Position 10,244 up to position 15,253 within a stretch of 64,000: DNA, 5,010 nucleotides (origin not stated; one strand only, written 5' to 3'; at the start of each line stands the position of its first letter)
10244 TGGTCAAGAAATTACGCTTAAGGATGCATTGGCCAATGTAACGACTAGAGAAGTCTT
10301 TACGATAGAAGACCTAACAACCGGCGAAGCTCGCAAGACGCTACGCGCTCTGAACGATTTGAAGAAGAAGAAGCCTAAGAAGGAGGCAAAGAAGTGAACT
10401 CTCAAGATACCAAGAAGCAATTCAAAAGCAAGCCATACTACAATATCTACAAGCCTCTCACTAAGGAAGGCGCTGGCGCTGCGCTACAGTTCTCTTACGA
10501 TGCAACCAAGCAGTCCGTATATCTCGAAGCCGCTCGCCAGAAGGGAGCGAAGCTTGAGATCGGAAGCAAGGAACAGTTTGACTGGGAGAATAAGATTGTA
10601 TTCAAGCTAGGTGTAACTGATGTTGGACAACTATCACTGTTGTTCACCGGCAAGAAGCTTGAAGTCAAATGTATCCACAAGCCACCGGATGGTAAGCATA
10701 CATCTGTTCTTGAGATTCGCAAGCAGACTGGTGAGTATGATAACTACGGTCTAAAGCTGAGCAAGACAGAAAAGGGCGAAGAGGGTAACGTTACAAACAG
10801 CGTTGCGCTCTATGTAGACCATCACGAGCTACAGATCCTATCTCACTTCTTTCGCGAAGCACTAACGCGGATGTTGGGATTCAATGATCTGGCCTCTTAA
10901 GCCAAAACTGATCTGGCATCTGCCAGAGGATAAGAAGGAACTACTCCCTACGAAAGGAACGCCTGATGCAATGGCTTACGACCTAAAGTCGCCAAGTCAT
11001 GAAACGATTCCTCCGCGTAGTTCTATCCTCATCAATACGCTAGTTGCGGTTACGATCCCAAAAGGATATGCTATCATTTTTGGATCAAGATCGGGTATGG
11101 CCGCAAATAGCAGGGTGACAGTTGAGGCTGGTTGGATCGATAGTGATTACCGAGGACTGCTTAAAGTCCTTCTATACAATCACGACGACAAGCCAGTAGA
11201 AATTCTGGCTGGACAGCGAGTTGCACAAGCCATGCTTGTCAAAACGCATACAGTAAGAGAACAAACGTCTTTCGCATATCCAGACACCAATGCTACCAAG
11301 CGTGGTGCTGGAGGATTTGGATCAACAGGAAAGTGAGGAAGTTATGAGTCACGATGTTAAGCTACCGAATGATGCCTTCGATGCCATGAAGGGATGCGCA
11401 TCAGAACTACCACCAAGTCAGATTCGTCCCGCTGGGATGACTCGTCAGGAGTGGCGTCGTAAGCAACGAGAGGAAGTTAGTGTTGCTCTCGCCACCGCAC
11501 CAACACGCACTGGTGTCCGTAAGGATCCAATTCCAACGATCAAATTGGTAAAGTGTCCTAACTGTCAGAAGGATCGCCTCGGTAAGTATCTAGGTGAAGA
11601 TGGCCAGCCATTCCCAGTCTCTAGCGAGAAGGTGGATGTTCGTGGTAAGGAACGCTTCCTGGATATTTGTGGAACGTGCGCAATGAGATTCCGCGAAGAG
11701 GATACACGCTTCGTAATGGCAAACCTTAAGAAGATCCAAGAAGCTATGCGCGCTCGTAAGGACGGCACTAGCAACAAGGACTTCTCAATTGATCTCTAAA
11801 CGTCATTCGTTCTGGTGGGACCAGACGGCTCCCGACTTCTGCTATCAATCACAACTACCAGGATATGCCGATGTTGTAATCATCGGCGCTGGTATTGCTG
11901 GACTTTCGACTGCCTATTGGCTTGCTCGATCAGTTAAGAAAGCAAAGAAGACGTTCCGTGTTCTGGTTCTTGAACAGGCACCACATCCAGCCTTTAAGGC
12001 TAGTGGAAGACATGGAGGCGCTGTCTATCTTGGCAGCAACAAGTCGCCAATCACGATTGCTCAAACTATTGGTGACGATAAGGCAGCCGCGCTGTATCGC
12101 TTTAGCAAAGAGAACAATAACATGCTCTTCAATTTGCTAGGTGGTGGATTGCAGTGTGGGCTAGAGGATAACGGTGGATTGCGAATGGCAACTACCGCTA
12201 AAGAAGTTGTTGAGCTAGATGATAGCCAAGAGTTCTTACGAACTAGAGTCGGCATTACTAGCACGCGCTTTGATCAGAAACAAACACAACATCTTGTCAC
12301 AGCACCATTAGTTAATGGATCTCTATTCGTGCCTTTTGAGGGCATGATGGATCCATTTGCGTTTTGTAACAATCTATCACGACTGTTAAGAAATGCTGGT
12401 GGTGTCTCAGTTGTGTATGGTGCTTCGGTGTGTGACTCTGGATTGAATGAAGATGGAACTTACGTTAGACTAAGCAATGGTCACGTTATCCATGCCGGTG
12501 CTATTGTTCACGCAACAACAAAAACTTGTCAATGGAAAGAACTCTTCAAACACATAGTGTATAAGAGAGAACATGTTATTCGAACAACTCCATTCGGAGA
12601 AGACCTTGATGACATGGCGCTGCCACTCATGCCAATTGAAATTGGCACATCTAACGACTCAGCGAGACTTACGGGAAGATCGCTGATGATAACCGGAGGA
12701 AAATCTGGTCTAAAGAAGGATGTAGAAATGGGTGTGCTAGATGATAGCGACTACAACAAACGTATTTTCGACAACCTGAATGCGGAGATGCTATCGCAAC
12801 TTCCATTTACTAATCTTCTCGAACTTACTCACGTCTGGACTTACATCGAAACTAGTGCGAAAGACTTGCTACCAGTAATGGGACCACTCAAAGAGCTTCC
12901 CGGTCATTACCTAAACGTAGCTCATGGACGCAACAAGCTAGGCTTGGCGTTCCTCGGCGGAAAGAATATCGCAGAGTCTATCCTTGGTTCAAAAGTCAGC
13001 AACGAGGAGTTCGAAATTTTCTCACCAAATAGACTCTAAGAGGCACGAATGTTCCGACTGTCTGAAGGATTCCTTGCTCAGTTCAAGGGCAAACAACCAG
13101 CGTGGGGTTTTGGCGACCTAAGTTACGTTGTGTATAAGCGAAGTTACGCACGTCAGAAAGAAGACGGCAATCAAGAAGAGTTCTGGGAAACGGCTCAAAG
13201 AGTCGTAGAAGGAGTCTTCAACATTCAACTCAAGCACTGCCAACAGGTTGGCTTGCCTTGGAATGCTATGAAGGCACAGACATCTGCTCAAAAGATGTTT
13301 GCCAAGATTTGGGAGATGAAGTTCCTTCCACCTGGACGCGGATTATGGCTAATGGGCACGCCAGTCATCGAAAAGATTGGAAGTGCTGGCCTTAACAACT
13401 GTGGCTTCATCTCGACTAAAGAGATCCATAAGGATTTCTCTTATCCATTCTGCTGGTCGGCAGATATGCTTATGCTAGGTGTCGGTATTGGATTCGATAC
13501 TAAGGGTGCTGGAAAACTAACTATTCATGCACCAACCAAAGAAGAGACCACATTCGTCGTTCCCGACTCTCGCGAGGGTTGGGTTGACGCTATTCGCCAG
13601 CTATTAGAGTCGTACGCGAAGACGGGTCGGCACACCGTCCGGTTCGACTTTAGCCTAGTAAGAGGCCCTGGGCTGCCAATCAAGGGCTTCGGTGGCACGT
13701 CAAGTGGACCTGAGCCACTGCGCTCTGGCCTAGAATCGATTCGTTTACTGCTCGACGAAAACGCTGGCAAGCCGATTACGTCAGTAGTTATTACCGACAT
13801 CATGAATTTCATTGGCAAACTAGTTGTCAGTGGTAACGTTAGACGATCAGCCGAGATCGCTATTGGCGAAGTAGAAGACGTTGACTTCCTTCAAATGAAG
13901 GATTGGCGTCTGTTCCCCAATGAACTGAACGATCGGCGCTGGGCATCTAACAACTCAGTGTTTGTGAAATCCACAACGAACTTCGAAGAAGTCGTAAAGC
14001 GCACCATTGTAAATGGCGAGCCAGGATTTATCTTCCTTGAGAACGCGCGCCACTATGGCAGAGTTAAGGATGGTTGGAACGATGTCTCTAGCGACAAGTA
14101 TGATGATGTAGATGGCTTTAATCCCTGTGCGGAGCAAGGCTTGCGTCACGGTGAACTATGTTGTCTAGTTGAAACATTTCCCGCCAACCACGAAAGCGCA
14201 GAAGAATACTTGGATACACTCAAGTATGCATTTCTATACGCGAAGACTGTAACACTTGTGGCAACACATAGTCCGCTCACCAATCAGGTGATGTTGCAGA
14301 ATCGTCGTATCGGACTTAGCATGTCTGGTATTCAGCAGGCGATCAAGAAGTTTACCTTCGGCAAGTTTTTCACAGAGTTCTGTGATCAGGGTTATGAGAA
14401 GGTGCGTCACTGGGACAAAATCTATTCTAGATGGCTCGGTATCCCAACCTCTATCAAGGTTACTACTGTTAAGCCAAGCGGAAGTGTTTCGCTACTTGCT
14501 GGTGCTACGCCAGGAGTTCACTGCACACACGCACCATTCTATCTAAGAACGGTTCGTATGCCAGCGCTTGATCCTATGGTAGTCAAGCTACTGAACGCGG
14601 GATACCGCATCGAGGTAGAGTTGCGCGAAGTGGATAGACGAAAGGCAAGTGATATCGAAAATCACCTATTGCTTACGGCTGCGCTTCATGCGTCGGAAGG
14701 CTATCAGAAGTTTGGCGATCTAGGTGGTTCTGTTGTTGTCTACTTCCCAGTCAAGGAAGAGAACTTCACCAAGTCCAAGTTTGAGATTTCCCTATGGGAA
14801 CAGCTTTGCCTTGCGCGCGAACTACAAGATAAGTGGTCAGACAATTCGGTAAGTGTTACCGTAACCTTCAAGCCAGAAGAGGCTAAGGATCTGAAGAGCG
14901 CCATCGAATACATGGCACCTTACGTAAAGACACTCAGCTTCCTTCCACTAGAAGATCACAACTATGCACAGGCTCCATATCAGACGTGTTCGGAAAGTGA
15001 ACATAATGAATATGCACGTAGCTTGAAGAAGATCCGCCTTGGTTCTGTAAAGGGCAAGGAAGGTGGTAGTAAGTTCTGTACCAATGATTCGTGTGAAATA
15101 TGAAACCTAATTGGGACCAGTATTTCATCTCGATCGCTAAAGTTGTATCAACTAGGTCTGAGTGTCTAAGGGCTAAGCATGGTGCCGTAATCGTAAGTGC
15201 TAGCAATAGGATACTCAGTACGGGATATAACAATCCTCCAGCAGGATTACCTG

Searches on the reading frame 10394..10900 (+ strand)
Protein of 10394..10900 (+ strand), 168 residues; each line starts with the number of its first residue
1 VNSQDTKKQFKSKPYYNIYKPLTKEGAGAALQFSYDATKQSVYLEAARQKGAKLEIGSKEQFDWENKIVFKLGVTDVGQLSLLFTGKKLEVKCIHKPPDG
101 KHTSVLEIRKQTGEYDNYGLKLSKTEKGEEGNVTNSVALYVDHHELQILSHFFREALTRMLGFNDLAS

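Call 4: search_protein_families(library=pfam, proteins=[window:10394-10900:+], max_evalue=0.01)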
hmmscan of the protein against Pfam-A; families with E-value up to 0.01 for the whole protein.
window:10394-10900:+ (168 aa): 1 family
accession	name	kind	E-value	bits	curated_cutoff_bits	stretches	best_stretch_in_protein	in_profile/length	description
PF08536.17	Whirly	-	1.7e-05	25.1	23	1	58-151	42-135/136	Whirly transcription factor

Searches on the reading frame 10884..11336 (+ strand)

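Call 4: search_protein_families(library=pfam, proteins=[window:10884-11336:+], max_evalue=0.01)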
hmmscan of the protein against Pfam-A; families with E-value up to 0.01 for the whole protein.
window:10884-11336:+ (150 aa): 2 families
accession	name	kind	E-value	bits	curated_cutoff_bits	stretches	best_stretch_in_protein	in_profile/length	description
PF00692.24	dUTPase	-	9.8e-25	87.2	22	1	21-149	5-129/129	dUTPase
PF22769.1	DCD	-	1.1e-08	35.7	27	1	39-118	70-150/153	dCTP deaminase-like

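Call 83: search_protein_families(library=ncbifam, proteins=[window:10884-11336:+], max_evalue=0.001)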
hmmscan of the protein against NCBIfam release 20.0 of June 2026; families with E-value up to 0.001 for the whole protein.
window:10884-11336:+ (150 aa): 5 families
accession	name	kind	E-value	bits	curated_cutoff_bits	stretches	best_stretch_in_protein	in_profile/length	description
TIGR00576.1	dut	superfamily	9.6e-34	116.2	102.55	1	16-150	8-143/143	dUTP diphosphatase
NF001862.0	PRK00601.1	equivalog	4.4e-28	97.8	103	1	16-150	14-149/150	dUTP diphosphatase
TIGR02274.1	dCTP_deam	equivalog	2.2e-09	37.2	92.8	1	32-125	62-158/180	dCTP deaminase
NF010561.0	PRK13956.1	equivalog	2.8e-06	27.2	223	1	17-150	14-147/147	dUTP diphosphatase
NF002598.0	PRK02253.1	equivalog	6e-05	22.6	130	1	55-125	85-154/167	deoxyuridine 5'-triphosphate nucleotidohydrolase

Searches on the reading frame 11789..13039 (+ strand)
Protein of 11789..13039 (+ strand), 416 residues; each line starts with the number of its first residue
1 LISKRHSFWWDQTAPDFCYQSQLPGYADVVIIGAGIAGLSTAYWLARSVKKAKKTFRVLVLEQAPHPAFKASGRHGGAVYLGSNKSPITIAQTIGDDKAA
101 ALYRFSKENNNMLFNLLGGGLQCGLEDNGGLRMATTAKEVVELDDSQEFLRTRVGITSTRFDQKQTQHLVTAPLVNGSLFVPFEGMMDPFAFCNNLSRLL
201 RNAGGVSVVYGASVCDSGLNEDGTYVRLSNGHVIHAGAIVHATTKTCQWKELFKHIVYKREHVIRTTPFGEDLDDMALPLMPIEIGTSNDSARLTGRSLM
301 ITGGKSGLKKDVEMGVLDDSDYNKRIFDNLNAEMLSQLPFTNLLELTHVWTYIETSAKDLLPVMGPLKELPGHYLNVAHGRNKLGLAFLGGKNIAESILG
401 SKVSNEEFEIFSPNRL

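Call 4: search_protein_families(library=pfam, proteins=[window:11789-13039:+], max_evalue=0.01)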
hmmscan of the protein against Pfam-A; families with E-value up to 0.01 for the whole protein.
window:11789-13039:+ (416 aa): 8 families
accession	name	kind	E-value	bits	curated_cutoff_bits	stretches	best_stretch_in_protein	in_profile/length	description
PF01266.30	DAO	-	1e-38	134.2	27.9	1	28-396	1-352/353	FAD dependent oxidoreductase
PF13450.12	NAD_binding_8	-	2.1e-07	31.5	21.9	1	31-72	1-36/68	NAD(P)-binding Rossmann-like domain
PF01946.23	Thi4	-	0.0002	21.1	26.2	1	27-63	18-49/235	Thi4 family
PF07992.20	Pyr_redox_2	-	0.00023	21.1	26.1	1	28-62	2-30/291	Pyridine nucleotide-disulphide oxidoreductase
PF03486.20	HI0933_like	-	0.00031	20.7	50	1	28-142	2-113/244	HI0933-like protein Rossmann domain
PF00890.30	FAD_binding_2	-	0.00047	19.9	20.4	1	28-108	1-78/414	FAD binding domain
PF05834.18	Lycopene_cycl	-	0.0016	18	23.4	1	28-69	1-38/380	Lycopene cyclase protein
PF13454.12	NAD_binding_9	-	0.0035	17.8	21.8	0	30-66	1-35/155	FAD-NAD(P)-binding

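Call 83: search_protein_families(library=ncbifam, proteins=[window:11789-13039:+], max_evalue=0.001)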
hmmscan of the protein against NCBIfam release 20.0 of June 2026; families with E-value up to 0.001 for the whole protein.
window:11789-13039:+ (416 aa): 22 families
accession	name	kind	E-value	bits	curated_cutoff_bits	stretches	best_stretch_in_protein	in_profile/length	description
NF050086.1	pipecolate_AmaA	exception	1.7e-18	66.5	600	1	7-279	4-271/425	L-pipecolate oxidase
TIGR03197.1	MnmC_Cterm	equivalog_domain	2.2e-16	59.9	174.2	1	28-247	1-203/400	FAD-dependent 5-carboxymethylaminomethyl-2-thiouridine(34) oxidoreductase MnmC1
NF002480.1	PRK01747.1-1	equivalog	1.8e-11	43.2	540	1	11-248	233-453/645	bifunctional tRNA (5-methylaminomethyl-2-thiouridine)(34)-methyltransferase MnmC2/FAD-dependent 5-carboxymethylaminomethyl-2-thiouridine(34)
NF008726.1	PRK11728.1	equivalog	5.1e-10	38.7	299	1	28-241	2-196/389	L-2-hydroxyglutarate oxidase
TIGR02352.1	thiamin_ThiO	equivalog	1.6e-09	37.3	250.8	1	29-206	1-167/351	glycine oxidase ThiO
NF001933.0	PRK00711.1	subfamily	2.2e-09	36.8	383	0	29-82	3-50/429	D-amino acid dehydrogenase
TIGR03329.1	Phn_aa_oxid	hypoth_equivalog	2.8e-08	33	632.8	1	25-395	23-388/460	putative aminophosphonate oxidoreductase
TIGR03364.1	HpnW_proposed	hypoth_equivalog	1.5e-07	30.8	285.1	1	28-245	2-195/365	TIGR03364 family FAD-dependent oxidoreductase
NF002481.1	PRK01747.1-2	equivalog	4.3e-07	29.1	600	1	26-79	238-285/611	bifunctional tRNA (5-methylaminomethyl-2-thiouridine)(34)-methyltransferase MnmC2/FAD-dependent 5-carboxymethylaminomethyl-2-thiouridine(34)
NF008845.0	PRK11883.1-5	equivalog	1.1e-06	27.2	560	1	28-65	6-43/468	protoporphyrinogen oxidase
TIGR02032.1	GG-red-SF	subfamily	0.0001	22.1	158.8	1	28-71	2-39/297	geranylgeranyl reductase family protein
TIGR01988.1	Ubi-OHases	subfamily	0.0001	21.3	224.65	1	28-71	1-39/387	ubiquinone biosynthesis hydroxylase, UbiH/UbiF/VisC/COQ6 family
NF009074.0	PRK12409.1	equivalog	0.00024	20.4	494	1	28-79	3-48/410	D-amino acid dehydrogenase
NF033460.1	glycerol3P_ox_II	equivalog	0.00024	20.3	460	1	27-90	2-59/361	type 2 glycerol-3-phosphate oxidase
TIGR00562.1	proto_IX_ox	equivalog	0.00029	19.6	97.85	1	27-63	3-35/470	protoporphyrinogen oxidase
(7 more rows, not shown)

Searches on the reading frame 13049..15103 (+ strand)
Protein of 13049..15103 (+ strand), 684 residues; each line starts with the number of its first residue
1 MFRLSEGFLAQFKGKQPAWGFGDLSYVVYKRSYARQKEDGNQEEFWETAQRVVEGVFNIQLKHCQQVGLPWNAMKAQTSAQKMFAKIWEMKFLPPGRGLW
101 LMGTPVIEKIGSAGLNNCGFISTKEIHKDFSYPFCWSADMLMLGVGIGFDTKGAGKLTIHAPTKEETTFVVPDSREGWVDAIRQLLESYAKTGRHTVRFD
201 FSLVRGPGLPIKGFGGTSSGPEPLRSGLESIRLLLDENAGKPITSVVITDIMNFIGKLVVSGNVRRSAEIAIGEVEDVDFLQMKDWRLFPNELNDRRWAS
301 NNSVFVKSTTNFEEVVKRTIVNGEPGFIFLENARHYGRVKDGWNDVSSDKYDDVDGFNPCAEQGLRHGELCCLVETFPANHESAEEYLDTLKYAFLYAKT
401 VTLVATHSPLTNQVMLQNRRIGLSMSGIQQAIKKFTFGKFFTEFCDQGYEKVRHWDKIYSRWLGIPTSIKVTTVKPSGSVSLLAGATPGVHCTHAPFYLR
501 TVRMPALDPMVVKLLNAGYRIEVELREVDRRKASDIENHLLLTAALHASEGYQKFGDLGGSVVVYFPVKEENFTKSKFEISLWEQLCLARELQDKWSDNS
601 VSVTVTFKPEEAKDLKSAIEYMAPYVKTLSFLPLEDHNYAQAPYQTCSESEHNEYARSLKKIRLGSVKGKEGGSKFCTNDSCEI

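Call 7: search_protein_families(library=phrogs, proteins=[window:13049-15103:+], max_evalue=0.00001)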
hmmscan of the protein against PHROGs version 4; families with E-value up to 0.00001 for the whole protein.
window:13049-15103:+ (684 aa): 2 families
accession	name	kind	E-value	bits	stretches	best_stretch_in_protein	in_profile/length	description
phrog_367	-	DNA, RNA and nucleotide metabolism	6e-118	395.9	1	21-684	31-696/701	ribonucleotide reductase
phrog_84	-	DNA, RNA and nucleotide metabolism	1e-07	31.4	0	473-639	661-778/975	ribonucleoside-diphosphate reductase large subunit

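Call 10: search_dna_similar(query=window:13049-15103:+, collection=phages, mode=protein, max_rows=15)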
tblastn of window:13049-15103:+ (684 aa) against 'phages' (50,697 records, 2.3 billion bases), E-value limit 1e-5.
Records with a match: 1223; places in all: 1223; records where one place covers at least 80% of the query: 1167.
Best place of each record, by identity: <60% 1223.
By first word of the organism name: Mycobacterium 709; Streptomyces 304; Rhodococcus 47; Gordonia 28; Roseobacter 23; Pseudomonas 15; Thermus 13; Synechococcus 11; Nodularia 9; Sinorhizobium 8; and 24 more.
By host as written in the record: Mycobacterium smegmatis mc2 155 524; Mycobacterium smegmatis mc#155 96; Streptomyces griseus ATCC 10137 82; Streptomyces lividans JI 1326 60; - 37; Rhodococcus erythropolis RIA 643 37; Mycobacterium smegmatis mc2155 30; Gordonia terrae 3612 24; and 111 more.
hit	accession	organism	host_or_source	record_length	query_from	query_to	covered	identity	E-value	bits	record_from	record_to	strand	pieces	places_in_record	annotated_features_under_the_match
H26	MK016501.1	Mycobacterium phage Nebkiss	Mycobacterium smegmatis mc2 155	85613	2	684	100%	41.1%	1e-164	530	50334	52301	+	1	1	88: ribonucleotide reductase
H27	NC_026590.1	Mycobacterium phage Gaia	Mycobacterium smegmatis mc2 155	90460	2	684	100%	41.1%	1e-164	530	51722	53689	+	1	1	89: ribonucleotide reductase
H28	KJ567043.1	Mycobacterium phage Gaia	Mycobacterium smegmatis mc2 155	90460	2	684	100%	41.1%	1e-164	530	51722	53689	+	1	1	89: ribonucleotide reductase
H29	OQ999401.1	Actinomycetia phage DSL-LC01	Actinomycetia bacterium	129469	2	684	100%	40.9%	4e-159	514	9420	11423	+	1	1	ribonucleoside-triphosphate reductase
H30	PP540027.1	Maribacter phage Panino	Maribacter halichondriae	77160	15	662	95%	33.6%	3e-99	340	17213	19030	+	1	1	ribonucleotide reductase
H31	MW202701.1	Caudoviricetes sp.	Manatee Spring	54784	24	684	97%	32.7%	2e-91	317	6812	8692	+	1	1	rnr iI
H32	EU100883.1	Thermus phage P23-45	Thermus thermophilus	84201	24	684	97%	28.2%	5e-56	213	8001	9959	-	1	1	ribonucleoside-triphosphate reductase | C5 cytosine-specific DNA methylase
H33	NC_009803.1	Thermus phage P23-45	Thermus thermophilus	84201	24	684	97%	28.2%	5e-56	213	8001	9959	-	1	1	ribonucleotide reductase | DNA methyltransferase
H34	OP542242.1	Thermus phage P23-45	Thermus thermophilus HB8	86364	24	684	97%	28.2%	5e-56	213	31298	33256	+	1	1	hypothetical protein (x2)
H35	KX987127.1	Thermus phage G20c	Thermus thermophilus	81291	24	684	97%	28.1%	6e-27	220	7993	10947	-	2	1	ribonucleoside-triphosphate reductase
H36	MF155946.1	Streptomyces phage Mildred21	Streptomyces viridochromogenes DSM40736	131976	28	684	96%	27.9%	4e-40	164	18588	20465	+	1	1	ribonucleotide reductase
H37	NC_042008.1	Streptomyces phage Mildred21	Streptomyces viridochromogenes DSM40736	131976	28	684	96%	27.9%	4e-40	164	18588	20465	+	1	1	ribonucleotide reductase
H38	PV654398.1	Streptomyces phage Riptide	Streptomyces mirabilis NRRL B-2400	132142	28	684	96%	27.9%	2e-41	168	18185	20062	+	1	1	40: ribonucleotide reductase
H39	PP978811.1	Streptomyces phage Anedea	Streptomyces mirabilis NRRL B-2400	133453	28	684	96%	27.9%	2e-41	168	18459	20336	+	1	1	40: ribonucleotide reductase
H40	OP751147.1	Streptomyces phage Andris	Streptomyces lividans JI 1326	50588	21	684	97%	27.6%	6e-51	197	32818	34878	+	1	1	48: ribonucleotide reductase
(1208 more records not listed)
